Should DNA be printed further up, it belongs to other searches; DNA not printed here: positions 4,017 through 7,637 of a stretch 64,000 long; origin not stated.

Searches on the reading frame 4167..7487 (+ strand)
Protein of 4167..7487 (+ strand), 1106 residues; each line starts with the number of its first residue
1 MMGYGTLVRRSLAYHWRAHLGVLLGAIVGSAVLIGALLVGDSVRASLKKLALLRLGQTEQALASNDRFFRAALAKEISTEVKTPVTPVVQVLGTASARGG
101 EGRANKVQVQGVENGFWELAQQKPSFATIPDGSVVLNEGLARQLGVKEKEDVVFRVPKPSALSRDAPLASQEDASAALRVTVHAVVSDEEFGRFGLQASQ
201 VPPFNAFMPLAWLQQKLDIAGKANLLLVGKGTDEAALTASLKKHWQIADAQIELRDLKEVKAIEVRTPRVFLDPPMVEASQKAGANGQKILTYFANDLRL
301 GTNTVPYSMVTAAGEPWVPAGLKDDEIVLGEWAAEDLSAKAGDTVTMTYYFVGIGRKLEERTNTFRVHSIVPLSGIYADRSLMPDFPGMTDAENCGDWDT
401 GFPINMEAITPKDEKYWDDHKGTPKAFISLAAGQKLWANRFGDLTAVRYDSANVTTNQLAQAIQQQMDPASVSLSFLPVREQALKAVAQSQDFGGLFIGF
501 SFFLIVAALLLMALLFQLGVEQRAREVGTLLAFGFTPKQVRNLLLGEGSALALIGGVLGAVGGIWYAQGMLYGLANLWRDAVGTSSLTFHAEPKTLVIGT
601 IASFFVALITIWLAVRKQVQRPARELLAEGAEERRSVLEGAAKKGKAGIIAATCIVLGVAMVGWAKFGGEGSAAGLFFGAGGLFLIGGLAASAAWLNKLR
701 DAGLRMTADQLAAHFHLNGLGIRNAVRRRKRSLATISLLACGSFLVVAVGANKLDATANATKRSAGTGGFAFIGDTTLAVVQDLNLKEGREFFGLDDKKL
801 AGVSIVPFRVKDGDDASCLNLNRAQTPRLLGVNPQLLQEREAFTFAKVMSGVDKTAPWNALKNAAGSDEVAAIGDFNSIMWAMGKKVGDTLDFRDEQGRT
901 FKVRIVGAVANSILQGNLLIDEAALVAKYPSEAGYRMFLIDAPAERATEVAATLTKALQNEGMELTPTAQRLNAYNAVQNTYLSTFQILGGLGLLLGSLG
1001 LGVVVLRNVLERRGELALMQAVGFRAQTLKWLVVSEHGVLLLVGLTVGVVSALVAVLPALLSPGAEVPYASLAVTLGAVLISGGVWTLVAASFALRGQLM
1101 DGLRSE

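Call 16: search_protein_families(library=pfam, proteins=[window:4167-7487:+], max_evalue=0.001)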
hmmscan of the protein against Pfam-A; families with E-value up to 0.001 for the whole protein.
window:4167-7487:+ (1106 aa): 2 families
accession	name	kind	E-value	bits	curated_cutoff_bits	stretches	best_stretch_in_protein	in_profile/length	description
PF02687.27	FtsX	-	7.5e-22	78.1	25.5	2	499-619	2-116/120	FtsX-like permease C-terminal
PF12704.14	MacB_PCD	-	7.3e-08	33.4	27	1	23-242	5-205/207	MacB-like periplasmic core domain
